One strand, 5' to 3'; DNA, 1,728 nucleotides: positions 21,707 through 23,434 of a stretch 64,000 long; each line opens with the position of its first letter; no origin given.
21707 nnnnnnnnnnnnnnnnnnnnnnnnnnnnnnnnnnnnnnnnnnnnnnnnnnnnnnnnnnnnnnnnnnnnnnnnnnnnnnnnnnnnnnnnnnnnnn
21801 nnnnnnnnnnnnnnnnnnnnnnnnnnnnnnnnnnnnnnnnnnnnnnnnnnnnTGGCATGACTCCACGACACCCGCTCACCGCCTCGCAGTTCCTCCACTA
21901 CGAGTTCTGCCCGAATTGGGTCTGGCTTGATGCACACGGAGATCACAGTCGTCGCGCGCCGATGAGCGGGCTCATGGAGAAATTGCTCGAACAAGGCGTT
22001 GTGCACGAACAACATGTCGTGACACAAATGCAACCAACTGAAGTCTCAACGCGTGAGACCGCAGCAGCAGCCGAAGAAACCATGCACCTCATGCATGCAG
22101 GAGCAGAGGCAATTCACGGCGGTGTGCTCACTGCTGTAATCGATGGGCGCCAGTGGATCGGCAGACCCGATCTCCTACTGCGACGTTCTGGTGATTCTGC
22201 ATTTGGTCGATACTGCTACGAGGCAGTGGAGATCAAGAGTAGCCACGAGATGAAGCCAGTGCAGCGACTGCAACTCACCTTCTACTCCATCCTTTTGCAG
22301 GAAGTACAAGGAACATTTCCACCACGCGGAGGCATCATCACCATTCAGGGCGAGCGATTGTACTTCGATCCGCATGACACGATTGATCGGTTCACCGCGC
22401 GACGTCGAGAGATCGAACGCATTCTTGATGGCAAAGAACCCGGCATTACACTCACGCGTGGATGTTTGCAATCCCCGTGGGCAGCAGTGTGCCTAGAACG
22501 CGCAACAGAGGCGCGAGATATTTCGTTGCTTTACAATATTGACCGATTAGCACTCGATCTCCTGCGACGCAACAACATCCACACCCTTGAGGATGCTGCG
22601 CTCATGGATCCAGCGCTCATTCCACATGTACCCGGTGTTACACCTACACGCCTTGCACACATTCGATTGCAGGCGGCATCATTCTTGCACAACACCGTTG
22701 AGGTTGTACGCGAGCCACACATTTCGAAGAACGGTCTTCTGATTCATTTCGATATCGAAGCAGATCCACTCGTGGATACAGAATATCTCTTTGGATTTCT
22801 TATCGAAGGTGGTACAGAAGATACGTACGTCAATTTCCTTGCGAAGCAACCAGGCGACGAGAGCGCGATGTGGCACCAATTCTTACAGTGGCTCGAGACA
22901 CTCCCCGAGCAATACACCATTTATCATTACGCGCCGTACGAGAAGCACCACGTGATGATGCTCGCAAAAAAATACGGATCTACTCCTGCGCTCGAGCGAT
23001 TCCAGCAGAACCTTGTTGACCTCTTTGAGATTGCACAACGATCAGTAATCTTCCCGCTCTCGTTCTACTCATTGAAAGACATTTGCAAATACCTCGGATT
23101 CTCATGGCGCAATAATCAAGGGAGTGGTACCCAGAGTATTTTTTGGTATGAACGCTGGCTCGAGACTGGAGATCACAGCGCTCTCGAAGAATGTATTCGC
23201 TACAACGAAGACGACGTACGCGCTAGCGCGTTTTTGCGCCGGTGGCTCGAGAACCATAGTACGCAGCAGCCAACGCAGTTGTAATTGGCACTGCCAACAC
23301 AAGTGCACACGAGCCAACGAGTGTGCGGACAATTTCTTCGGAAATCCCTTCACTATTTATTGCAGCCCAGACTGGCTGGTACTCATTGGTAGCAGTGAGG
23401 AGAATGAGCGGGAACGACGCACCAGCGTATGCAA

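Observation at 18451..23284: DNA-end processing cluster: Pif1-type helicase, nth and an exonuclease/Cas4-like operon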

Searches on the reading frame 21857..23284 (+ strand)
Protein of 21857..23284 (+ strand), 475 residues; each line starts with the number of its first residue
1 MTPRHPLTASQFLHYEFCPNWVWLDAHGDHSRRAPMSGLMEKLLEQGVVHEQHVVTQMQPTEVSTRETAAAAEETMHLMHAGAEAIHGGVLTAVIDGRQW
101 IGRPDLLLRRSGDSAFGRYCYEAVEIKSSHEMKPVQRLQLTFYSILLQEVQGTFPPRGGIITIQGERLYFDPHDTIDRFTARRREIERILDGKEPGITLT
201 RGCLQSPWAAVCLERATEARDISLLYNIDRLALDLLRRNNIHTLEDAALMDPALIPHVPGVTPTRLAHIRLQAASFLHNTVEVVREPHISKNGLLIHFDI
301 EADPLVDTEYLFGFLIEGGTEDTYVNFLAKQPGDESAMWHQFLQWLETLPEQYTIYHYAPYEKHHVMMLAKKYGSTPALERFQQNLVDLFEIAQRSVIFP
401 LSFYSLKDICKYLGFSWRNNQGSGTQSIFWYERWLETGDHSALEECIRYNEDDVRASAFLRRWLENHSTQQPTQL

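Call 3: search_protein_families(library=pfam, proteins=[window:21857-23284:+], max_evalue=0.01)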
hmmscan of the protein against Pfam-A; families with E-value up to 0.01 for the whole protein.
window:21857-23284:+ (475 aa): 4 families
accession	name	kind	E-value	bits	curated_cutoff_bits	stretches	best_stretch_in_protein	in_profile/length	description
PF13482.12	RNase_H_2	-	1.2e-33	116.9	22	1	297-464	2-164/165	RNase_H superfamily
PF11074.14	DUF2779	-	0.0011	19.7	23.3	1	326-399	43-117/126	Domain of unknown function(DUF2779)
PF01930.23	Cas_Cas4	-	0.0045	17.5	22.7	0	123-152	68-96/160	Domain of unknown function DUF83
PF12705.13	PDDEXK_1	-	0.0067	16.8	22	0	75-177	109-194/247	PD-(D/E)XK nuclease superfamily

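Call 4: search_protein_families(library=ncbifam, proteins=[window:21857-23284:+], max_evalue=0.01)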
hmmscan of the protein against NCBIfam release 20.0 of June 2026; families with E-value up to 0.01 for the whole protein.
window:21857-23284:+ (475 aa): 2 families
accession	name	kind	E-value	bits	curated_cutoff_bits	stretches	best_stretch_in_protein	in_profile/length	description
TIGR03491.1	TIGR03491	subfamily_domain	8.4e-98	328.3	97.45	1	8-464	2-462/462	TM0106 family RecB-like putative nuclease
TIGR00372.1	cas4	equivalog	0.00054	19.8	65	0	9-154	3-117/180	CRISPR-associated protein Cas4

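Call 5: search_protein_families(library=padloc, proteins=[window:21857-23284:+], max_evalue=0.01)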
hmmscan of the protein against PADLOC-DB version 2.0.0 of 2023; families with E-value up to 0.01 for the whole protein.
window:21857-23284:+ (475 aa): 8 families
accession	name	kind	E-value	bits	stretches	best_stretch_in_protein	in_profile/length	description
PDLC01447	Cas4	-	1e-07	30.6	1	8-213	6-158/161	"CAS-I,CAS-II,CAS-III,CAS-IV,CAS-V,CAS-VI; acquisition_associated"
PDLC01250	Cas4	-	5e-06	24.9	1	9-212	3-167/168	"CAS-I,CAS-II,CAS-III,CAS-IV,CAS-V,CAS-VI; acquisition_associated"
PDLC01611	Cas4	-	4.2e-05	21.9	1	11-158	4-99/158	"CAS-I,CAS-II,CAS-III,CAS-IV,CAS-V,CAS-VI; acquisition_associated"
PDLC00943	Cas4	-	0.00014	19.8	1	9-154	3-117/180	CRISPR-associated protein Cas4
PDLC00060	DruK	-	0.00081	16.8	1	101-182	144-222/347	PD-(D/E)XK nuclease superfamily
PDLC00944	Cas4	-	0.0019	16.4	0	9-33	3-28/177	Cas4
PDLC00059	DruK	-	0.0029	14.8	1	23-161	52-184/326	PD-(D/E)XK nuclease superfamily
PDLC01771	Cas4b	-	0.0043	15.3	0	124-167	69-109/162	-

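Call 6: search_protein_families(library=phrogs, proteins=[window:21857-23284:+], max_evalue=0.01)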
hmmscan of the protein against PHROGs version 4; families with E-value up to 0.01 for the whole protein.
window:21857-23284:+ (475 aa): 2 families
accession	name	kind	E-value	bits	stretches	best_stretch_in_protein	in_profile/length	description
phrog_17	-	DNA, RNA and nucleotide metabolism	3.3e-05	23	1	279-467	656-827/1445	DNA polymerase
phrog_403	-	DNA, RNA and nucleotide metabolism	0.0023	17.9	1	384-467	172-253/321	DNA polymerase exonuclease subunit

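Call 12: find_homologous_proteins(query=window:21857-23284:+, max_evalue=0.001)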
Query window:21857-23284:+ (475 aa): 281 proteins with E <= 0.001 among 8000 candidates; the best 120 are listed.
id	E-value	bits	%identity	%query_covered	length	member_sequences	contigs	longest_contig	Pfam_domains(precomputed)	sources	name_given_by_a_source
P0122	0.0e+0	1112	100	100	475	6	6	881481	PF13482.13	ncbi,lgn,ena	ncbi:MAG: TM0106 family RecB-like putative nuclease [Patescibacteria group bacterium]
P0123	4.5e-261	885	79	100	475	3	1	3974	PF13482.13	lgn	-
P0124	4.5e-225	766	75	92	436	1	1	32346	PF13482.13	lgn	-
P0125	3.7e-172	592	53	99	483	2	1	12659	PF13482.13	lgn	-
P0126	4.6e-164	565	53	97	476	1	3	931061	PF13482.13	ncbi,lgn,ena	-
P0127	1.4e-155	537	49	98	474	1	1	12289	PF13482.13,PF11074.15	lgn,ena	-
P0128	1.3e-154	534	50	96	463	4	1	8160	PF01930.24,PF13482.13,PF11074.15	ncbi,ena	-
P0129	5.5e-151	522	47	98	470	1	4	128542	PF13482.13,PF11074.15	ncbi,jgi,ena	-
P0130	1.7e-147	510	52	91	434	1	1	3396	PF13482.13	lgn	-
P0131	1.8e-136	474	48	96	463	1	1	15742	PF13482.13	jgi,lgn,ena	-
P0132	6.8e-133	462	45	97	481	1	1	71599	PF13482.13,PF11074.15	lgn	-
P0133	1.1e-130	455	46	97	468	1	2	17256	PF13482.13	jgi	jgi:uncharacterized protein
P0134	1.5e-129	451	45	98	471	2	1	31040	PF01930.24,PF12705.14,PF13482.13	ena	-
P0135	2.1e-129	451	46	98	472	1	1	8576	PF01930.24,PF13482.13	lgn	-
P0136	1.9e-127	444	45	97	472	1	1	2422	PF13482.13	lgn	-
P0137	2.9e-127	443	44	97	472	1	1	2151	PF01930.24,PF13482.13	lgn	-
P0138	1.1e-126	442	45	96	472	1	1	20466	PF01930.24,PF12705.14,PF13482.13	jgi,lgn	jgi:uncharacterized protein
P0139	9.9e-126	438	43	99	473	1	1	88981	PF13482.13,PF11074.15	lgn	-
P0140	2.5e-125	437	45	97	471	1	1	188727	PF01930.24,PF13482.13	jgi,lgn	-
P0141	1.9e-124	434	45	97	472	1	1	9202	PF01930.24,PF13482.13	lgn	-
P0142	3.7e-124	433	45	96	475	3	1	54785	PF01930.24,PF13482.13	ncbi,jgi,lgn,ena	ncbi:MAG: TM0106 family RecB-like putative nuclease [Candidatus Uhrbacteria bacterium]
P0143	6.8e-124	432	44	96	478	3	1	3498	PF01930.24,PF12705.14,PF13482.13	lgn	-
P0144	1.0e-123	432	44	98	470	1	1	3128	PF01930.24,PF13482.13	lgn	-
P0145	2.3e-122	427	43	98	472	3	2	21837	PF01930.24,PF13482.13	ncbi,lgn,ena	-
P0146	8.3e-122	425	44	97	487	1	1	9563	PF13482.13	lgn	-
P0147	1.4e-121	425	44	97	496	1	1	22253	PF01930.24,PF13482.13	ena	-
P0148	1.7e-121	424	44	97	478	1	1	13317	PF01930.24,PF12705.14,PF13482.13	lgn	-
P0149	3.0e-121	424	41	97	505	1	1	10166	PF01930.24,PF13482.13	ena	-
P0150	1.1e-119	419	43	98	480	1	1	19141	PF13482.13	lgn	-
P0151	2.4e-118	414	43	96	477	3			PF01930.24,PF13482.13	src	-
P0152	2.5e-118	414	44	97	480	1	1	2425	PF01930.24,PF13482.13,PF11074.15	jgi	-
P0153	3.2e-118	414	42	97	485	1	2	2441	PF01930.24,PF13482.13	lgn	-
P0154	1.4e-117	412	44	98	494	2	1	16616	PF13482.13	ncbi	ncbi:MAG: hypothetical protein RL141_718 [Candidatus Parcubacteria bacterium]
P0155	4.8e-117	410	42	97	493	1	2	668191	PF12705.14,PF13482.13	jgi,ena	jgi:uncharacterized protein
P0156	1.8e-116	408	43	97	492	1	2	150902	PF13482.13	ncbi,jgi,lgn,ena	-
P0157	5.8e-115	403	42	99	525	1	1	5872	PF13482.13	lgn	-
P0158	3.7e-114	400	42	97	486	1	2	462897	PF01930.24,PF13482.13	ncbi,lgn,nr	ncbi:MAG: TM0106 family RecB-like putative nuclease [Patescibacteria group bacterium]|nr:TM0106 fami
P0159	6.6e-114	399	43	96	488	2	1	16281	PF01930.24,PF13482.13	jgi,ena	jgi:predicted RecB family nuclease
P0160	6.3e-113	396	44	99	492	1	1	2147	PF13482.13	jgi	jgi:predicted RecB family nuclease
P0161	7.7e-113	396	42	97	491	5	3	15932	PF01930.24,PF13482.13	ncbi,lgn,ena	-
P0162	7.3e-112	393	42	98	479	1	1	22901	PF13482.13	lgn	-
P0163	1.4e-111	392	43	99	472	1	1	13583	PF01930.24,PF12705.14,PF13482.13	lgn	-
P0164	1.4e-111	392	42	97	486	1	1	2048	PF13482.13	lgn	-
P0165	2.2e-111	391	41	97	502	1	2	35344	PF01930.24,PF13482.13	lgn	-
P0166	3.0e-111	391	43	97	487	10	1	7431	PF13482.13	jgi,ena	jgi:uncharacterized protein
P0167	4.1e-111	390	42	97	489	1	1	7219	PF01930.24,PF13482.13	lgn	-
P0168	6.8e-111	389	39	97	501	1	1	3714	PF01930.24,PF13482.13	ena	-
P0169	8.3e-111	389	41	96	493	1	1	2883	PF13482.13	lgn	-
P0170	1.8e-110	388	42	96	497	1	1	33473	PF01930.24,PF13482.13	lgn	-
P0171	3.7e-110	387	42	98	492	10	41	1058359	PF13482.13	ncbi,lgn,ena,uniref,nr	ncbi:TM0106 family RecB-like putative nuclease [candidate division WWE3 bacterium]|uniref:TM0106 fam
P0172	3.8e-110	387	41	97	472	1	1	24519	PF01930.24,PF12705.14,PF13482.13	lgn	-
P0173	7.9e-110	386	41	97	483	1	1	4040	PF01930.24,PF13482.13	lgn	-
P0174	1.5e-109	385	41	96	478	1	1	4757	PF01930.24,PF13482.13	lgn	-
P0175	1.8e-109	385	41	98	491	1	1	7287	PF13482.13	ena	-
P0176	2.9e-109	384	41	100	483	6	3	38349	PF13482.13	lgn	-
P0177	3.7e-109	384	43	98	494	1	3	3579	PF13482.13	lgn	-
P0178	7.7e-109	383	42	97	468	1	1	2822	PF01930.24,PF12705.14,PF13482.13,PF11074.15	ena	-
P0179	1.7e-108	382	42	96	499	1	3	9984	PF01930.24,PF13482.13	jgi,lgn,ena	-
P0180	2.9e-108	381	40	96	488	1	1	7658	PF01930.24,PF13482.13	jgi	-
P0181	3.3e-108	381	42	97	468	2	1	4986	PF01930.24,PF12705.14,PF13482.13,PF11074.15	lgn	-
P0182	3.5e-108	381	41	97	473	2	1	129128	PF13482.13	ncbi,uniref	ncbi:TM0106 family RecB-like putative nuclease [Legionella sp. W05-934-2]|uniref:TM0106 family RecB-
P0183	5.3e-108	380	42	97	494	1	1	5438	PF13482.13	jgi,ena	-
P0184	1.3e-107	379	43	97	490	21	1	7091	PF13482.13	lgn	-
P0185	1.5e-107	378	41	97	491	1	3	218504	PF01930.24,PF13482.13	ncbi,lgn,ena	-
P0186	5.9e-107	376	40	98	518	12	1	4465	PF01930.24,PF13482.13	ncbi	-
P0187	8.3e-107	376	41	97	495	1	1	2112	PF13482.13,PF11074.15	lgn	-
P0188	1.5e-106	375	41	97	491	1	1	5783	PF01930.24,PF13482.13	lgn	-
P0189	1.5e-106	375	42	98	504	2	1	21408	PF13482.13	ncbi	-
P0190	1.9e-106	375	40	98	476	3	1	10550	PF13482.13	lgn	-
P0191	2.4e-106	374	40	97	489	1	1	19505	PF01930.24,PF13482.13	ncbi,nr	ncbi:MAG: TM0106 family RecB-like putative nuclease [bacterium]|nr:TM0106 family RecB-like putative 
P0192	3.3e-106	374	41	98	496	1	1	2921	PF13482.13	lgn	-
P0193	4.1e-106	374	40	95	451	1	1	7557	PF01930.24,PF13482.13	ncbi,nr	ncbi:MAG: TM0106 family RecB-like putative nuclease [Patescibacteria group bacterium]|nr:TM0106 fami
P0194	6.0e-106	373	41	97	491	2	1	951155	PF13482.13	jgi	jgi:predicted RecB family nuclease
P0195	6.3e-106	373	40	97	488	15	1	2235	PF13482.13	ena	-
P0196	2.1e-105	371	39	97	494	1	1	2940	PF01930.24,PF13482.13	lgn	-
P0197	4.0e-105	370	39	98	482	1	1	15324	PF13482.13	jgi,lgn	jgi:uncharacterized protein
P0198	5.7e-105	370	41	95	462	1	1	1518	PF13482.13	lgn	-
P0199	5.9e-105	370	40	97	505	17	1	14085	PF01930.24,PF13482.13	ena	-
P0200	6.4e-105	370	41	98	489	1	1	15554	PF13482.13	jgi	jgi:predicted RecB family nuclease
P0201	7.8e-105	370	41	98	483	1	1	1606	PF13482.13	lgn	-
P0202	1.0e-104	369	40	99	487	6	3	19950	PF13482.13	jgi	jgi:predicted RecB family nuclease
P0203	1.1e-104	369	41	98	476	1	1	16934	PF01930.24,PF13482.13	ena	-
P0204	2.1e-104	368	40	98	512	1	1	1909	PF13482.13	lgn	-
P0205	2.3e-104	368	39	98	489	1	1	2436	PF13482.13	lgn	-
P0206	2.9e-104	368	41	99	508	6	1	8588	PF01930.24,PF13482.13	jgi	jgi:uncharacterized protein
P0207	3.4e-104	367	41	100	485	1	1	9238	PF13482.13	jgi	jgi:uncharacterized protein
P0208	5.3e-104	367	40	98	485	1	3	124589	PF01930.24,PF12705.14,PF13482.13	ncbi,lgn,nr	ncbi:TM0106 family RecB-like putative nuclease [Patescibacteria group bacterium]|nr:TM0106 family Re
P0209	6.9e-104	366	40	97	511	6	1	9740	PF13482.13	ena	-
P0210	7.2e-104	366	39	97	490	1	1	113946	PF01930.24,PF13482.13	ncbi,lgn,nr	ncbi:MAG: TM0106 family RecB-like putative nuclease [Candidatus Kerfeldbacteria bacterium]|nr:TM0106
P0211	8.7e-104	366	41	98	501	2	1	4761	PF01930.24,PF13482.13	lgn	-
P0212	1.3e-103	365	39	97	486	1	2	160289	PF01930.24,PF13482.13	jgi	jgi:uncharacterized protein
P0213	1.5e-103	365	40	97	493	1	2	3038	PF01930.24,PF13482.13,PF11074.15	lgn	-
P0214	1.8e-103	365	41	98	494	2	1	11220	PF01930.24,PF13482.13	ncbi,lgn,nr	ncbi:MAG: TM0106 family RecB-like putative nuclease [Candidatus Uhrbacteria bacterium]|nr:TM0106 fam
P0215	3.0e-103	364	40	98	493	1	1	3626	PF13482.13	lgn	-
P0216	7.5e-103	363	40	96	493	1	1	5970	PF01930.24,PF13482.13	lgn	-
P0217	1.5e-102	362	40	96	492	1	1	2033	PF01930.24,PF13482.13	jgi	jgi:predicted RecB family nuclease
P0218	1.7e-102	362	36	97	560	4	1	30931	PF01930.24,PF13482.13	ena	-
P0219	4.0e-102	361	40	98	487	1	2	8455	PF13482.13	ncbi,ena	-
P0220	5.7e-102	360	41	97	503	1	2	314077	PF01930.24,PF13482.13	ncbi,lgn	ncbi:MAG: TM0106 family RecB-like putative nuclease [Candidatus Altimarinota bacterium]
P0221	9.8e-102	359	39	98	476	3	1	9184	PF13482.13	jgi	jgi:predicted RecB family nuclease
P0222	1.4e-101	359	40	98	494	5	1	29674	PF13482.13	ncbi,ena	-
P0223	1.5e-101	359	39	99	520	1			PF13482.13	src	-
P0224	1.8e-101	358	38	97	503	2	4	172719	PF13482.13,PF11074.15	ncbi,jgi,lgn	ncbi:MAG: TM0106 family RecB-like putative nuclease [Simkaniaceae bacterium]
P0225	2.1e-101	358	40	90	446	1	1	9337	PF01930.24,PF13482.13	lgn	-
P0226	4.6e-101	357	40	99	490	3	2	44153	PF13482.13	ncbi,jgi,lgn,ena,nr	ncbi:TM0106 family RecB-like putative nuclease [Patescibacteria group bacterium]|nr:TM0106 family Re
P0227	5.0e-101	357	40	99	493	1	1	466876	PF13482.13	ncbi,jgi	ncbi:MAG: TM0106 family RecB-like putative nuclease [Patescibacteria group bacterium]|jgi:uncharacte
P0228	2.1e-100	355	43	91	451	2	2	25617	PF13482.13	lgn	-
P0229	3.2e-100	354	41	96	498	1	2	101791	PF13482.13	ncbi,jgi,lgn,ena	-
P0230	5.3e-100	354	39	99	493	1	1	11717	PF13482.13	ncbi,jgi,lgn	-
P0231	6.4e-100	353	40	98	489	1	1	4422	PF13482.13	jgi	jgi:predicted RecB family nuclease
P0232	6.5e-100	353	38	97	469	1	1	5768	PF13482.13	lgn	-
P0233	8.7e-100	353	38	98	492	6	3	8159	PF13482.13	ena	-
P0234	1.1e-99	353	39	98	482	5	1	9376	PF13482.13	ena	-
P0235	1.4e-99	352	41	97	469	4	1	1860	PF01930.24,PF13482.13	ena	-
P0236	1.6e-99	352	40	96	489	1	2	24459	PF01930.24,PF13482.13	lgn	-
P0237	3.3e-99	351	43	89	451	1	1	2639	PF13482.13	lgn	-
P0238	3.7e-99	351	39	96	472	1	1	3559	PF13482.13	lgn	-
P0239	4.1e-99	351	40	99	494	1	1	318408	PF13482.13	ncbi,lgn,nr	ncbi:TM0106 family RecB-like putative nuclease [Candidatus Uhrbacteria bacterium]|nr:TM0106 family R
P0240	4.1e-99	351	39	99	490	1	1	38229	PF13482.13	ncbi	-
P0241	7.7e-99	350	39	97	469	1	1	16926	PF01930.24,PF13482.13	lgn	-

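Call 29: search_solved_structures(query=window:21857-23284:+, max_evalue=0.1, show_alignments=2)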
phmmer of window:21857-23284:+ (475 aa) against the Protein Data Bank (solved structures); distinct sequences matched with E-value up to 0.1: 0.

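Call 32: find_related_loci(query=A3, collection=metagenome_contigs, flank=6000)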
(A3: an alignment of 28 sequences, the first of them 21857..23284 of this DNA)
Query A3 (475 aa) in metagenome_contigs; peptide patterns used: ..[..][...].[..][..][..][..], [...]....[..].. (x = any residue, [..] = any of these).
599 stretches matched a pattern (row limit reached: there are more); 472 encode a relative of the query (tblastn E <= 1e-3); the best 80 are kept; 80 distinct loci.
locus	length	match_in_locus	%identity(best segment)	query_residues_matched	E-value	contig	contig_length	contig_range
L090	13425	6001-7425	79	1-475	0e+0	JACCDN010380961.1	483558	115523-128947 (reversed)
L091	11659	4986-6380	45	7-464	1e-129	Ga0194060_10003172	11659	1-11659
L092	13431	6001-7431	42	1-468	2e-126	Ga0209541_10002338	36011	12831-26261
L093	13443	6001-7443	42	4-464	2e-125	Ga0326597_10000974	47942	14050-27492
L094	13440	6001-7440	43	4-464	8e-124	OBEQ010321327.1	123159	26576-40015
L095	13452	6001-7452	41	7-471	2e-122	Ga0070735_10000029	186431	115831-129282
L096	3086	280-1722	42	7-468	4e-124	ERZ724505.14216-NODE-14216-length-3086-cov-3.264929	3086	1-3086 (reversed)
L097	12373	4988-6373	42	12-464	1e-117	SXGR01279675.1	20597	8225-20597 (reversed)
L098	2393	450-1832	41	7-464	1e-123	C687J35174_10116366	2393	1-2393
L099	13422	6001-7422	39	7-460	6e-116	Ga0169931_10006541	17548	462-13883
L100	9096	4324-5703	40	7-468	4e-115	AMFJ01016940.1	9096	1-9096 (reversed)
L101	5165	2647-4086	40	7-466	7e-115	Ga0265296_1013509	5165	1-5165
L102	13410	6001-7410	41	7-470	4e-113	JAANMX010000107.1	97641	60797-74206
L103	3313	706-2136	39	7-464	3e-114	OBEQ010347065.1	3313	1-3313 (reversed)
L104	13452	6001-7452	39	7-471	1e-110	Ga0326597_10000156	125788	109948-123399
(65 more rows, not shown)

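Call 58: predict_structure(alignment_id=A3)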
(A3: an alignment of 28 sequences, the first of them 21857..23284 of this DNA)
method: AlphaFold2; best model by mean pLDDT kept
length: 475 residues; sequences in the alignment: 28
mean_pLDDT: 92.8   pTM: 0.84
mean pLDDT of the five models: 92.8, 92.4, 92.2, 91.0, 91.0
residues with pLDDT >= 90: 388; 70-90: 78; 50-70: 9; < 50: 0
segments of 3 or more residues with pLDDT < 50: none
pLDDT, mean of each block of 10 residues (from residue 1): 86 95 96 87 83 93 94 98 97 97 97 96 94 96 98 97 94 97 97 94 91 96 91 90 96 80 89 95 91 95 89 93 96 96 97 95 92 96 96 94 93 90 84 92 95 97 84 68
secondary structure, 60 per line:
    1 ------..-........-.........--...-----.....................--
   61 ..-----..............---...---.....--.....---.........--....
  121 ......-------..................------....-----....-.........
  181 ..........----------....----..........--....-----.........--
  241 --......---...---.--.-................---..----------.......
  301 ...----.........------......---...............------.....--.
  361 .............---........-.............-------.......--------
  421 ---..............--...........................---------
elements in order: H10-17 H19-27 H38-58 H68-81 E85-87 E91-95 E98-102 E106-114 E117-126 H134-151 E158-161 E167-170 H172-190 H201-204 H209-218 H230-238 H244-248 H263-278 E294-303 E308-316 E323-328 H332-346 E353-357 H360-373 H377-384 E386-388 H389-396 H406-412 H424-437 H440-466

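Call 61: find_encoding_contigs(protein=P0125, flank=5000, max_places=2)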
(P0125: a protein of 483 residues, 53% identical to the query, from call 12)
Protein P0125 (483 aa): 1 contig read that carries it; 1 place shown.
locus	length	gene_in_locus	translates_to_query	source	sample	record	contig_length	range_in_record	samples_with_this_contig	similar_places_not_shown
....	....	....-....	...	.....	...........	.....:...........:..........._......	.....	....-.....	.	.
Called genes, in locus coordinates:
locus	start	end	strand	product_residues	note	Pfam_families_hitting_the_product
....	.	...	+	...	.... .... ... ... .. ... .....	-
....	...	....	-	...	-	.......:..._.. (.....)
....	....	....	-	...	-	-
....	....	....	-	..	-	-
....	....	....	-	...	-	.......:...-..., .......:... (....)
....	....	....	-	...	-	-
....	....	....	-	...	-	-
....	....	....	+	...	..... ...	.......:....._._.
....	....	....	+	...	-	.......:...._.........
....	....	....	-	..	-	?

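Call 74: find_related_loci(query=A3, collection=viral_contigs, flank=5000)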
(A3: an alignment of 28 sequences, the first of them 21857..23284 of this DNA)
Query A3 (475 aa) in viral_contigs; peptide patterns used: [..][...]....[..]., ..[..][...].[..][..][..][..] (x = any residue, [..] = any of these).
45 stretches matched a pattern, but none encodes a relative of the query by tblastn (E <= 1e-3).
